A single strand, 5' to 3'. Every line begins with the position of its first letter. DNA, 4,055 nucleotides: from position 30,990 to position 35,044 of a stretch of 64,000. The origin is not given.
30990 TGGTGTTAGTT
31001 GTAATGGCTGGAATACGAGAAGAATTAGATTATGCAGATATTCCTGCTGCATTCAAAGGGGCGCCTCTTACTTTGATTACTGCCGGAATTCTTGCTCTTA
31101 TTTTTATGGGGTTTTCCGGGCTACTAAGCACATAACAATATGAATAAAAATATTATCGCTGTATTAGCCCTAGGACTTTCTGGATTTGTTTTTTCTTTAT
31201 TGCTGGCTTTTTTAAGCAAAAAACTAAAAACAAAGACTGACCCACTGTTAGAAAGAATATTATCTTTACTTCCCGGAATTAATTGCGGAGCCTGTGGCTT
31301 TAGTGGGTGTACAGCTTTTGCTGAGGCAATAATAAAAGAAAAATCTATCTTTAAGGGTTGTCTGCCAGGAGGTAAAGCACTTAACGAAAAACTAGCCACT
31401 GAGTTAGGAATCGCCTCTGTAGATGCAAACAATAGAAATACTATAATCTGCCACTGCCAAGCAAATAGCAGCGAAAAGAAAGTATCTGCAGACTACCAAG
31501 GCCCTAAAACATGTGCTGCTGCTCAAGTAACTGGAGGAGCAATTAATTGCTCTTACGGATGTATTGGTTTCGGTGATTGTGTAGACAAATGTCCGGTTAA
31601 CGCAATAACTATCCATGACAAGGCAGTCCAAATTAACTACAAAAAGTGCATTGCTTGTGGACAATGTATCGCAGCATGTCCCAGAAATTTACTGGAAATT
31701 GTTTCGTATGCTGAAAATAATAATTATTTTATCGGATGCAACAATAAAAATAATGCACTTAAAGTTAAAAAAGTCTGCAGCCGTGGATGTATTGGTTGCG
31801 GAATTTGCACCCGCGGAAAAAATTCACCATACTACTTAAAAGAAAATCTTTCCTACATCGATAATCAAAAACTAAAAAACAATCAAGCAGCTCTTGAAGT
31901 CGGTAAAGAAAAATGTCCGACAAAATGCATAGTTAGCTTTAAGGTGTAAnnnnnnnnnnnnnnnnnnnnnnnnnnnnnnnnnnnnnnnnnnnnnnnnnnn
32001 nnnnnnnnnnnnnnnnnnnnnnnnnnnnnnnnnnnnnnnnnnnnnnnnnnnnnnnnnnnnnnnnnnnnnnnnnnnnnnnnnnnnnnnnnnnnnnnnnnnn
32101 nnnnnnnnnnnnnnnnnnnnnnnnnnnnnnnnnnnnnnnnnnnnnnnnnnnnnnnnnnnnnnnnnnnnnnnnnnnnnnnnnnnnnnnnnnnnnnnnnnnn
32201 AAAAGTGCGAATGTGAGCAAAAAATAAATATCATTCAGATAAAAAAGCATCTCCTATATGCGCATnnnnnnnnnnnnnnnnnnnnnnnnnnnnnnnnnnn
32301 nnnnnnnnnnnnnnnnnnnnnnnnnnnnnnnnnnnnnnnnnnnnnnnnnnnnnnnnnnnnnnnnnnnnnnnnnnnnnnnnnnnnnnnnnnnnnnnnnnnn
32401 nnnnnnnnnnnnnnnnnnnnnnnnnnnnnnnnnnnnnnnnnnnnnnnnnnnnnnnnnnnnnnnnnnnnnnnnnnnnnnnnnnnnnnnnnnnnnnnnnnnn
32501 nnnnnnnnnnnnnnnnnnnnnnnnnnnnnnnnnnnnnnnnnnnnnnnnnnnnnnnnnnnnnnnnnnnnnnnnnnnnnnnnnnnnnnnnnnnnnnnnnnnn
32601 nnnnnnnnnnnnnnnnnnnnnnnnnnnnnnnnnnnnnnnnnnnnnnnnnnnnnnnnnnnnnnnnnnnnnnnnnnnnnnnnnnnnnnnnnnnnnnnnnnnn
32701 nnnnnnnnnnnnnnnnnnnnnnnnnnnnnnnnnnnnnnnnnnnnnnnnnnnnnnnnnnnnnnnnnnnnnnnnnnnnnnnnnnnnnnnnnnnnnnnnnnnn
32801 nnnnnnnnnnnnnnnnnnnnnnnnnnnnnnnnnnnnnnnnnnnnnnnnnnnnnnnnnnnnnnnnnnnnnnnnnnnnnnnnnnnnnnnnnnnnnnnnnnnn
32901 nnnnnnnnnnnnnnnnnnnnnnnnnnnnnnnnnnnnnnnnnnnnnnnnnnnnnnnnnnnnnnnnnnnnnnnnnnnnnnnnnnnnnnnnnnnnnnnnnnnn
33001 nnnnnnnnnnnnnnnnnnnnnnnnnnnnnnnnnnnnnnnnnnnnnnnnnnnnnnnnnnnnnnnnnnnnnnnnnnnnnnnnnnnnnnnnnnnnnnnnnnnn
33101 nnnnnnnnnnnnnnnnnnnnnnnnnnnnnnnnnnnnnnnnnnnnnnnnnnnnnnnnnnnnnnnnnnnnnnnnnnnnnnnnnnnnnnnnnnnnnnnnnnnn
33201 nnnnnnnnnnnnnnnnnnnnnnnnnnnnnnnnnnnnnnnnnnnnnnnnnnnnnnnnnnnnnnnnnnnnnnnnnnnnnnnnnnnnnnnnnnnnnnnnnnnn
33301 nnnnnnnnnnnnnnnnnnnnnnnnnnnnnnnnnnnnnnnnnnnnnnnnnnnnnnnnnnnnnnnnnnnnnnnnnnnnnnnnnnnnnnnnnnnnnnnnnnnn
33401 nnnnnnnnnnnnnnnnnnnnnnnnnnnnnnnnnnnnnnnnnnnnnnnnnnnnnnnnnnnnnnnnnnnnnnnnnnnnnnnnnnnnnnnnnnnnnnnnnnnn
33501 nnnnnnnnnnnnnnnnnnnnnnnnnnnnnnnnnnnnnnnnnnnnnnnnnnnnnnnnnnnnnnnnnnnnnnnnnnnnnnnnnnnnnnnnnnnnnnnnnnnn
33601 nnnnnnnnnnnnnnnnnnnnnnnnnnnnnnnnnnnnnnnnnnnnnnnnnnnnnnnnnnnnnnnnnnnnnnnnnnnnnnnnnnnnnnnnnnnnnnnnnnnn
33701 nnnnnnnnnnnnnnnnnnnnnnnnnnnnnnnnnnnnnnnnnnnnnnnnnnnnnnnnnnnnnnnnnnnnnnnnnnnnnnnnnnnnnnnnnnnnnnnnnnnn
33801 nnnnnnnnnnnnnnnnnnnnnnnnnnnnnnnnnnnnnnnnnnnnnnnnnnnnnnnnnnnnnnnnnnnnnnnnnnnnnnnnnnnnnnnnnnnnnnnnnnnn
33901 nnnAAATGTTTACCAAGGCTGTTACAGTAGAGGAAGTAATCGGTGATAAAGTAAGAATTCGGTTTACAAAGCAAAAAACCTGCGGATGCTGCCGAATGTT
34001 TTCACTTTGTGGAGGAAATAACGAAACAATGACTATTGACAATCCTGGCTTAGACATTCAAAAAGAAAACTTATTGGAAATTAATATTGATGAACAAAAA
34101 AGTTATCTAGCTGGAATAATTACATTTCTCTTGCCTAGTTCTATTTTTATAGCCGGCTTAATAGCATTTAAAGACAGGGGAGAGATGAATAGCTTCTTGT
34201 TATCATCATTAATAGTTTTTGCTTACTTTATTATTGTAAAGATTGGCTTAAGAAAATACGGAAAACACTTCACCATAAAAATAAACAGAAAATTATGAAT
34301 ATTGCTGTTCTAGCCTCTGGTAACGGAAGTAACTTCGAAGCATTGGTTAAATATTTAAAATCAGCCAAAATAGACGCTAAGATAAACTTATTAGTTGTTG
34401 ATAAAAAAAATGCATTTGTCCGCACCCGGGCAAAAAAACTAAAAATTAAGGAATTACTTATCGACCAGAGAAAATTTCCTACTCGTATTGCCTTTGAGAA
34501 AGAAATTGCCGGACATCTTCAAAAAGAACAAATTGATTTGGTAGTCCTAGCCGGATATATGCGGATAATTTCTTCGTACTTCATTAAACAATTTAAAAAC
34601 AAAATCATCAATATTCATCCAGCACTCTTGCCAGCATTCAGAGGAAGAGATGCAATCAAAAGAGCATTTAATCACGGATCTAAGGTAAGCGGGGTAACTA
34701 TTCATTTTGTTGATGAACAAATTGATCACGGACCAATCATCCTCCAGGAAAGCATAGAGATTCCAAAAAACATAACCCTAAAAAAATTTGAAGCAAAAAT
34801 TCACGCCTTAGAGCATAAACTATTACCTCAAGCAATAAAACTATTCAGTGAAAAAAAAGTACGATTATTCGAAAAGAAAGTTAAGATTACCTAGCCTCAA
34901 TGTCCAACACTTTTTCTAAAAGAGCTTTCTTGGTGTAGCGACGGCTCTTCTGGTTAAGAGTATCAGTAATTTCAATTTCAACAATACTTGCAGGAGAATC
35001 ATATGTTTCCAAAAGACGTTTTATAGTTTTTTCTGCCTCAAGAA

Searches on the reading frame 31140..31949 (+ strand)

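Call 62: search_protein_families(library=pfam, proteins=[window:31140-31949:+], max_evalue=0.00001)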
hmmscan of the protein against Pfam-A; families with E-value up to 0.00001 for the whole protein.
window:31140-31949:+ (269 aa): 6 families
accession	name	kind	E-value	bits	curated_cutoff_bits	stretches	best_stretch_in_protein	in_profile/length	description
PF04060.18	FeS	-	1.1e-11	44.7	23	1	44-76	1-33/33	Putative Fe-S cluster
PF12838.12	Fer4_7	-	5.2e-11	43.3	27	1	141-183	2-51/52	4Fe-4S dicluster domain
PF13237.11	Fer4_10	-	2.9e-08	33.9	25.5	1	140-181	8-53/53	4Fe-4S dicluster domain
PF00037.32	Fer4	-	1.4e-07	31.4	21.1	1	163-183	1-21/24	4Fe-4S binding domain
PF13187.11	Fer4_9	-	5e-07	30.1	27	1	141-183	2-50/52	4Fe-4S dicluster domain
PF14697.11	Fer4_21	-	7e-07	29.7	35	0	140-183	7-55/59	4Fe-4S dicluster domain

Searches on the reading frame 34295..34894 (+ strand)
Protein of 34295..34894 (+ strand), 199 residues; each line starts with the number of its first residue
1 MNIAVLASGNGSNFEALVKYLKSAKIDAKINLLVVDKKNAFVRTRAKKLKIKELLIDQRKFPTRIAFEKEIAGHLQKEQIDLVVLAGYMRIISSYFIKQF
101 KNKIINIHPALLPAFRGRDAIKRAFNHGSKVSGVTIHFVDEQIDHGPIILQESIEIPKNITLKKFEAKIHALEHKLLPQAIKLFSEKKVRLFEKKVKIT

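Call 29: search_protein_families(library=pfam, proteins=[window:34295-34894:+], max_evalue=0.01)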
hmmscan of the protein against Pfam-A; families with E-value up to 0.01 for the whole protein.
window:34295-34894:+ (199 aa): 2 families
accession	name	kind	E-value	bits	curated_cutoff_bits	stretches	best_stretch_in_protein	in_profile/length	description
PF00551.24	Formyl_trans_N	-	7.7e-57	192.4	26.1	1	1-181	1-181/181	Formyl transferase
PF11039.13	DUF2824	-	0.0027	18.1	25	1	78-151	35-112/151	Protein of unknown function (DUF2824)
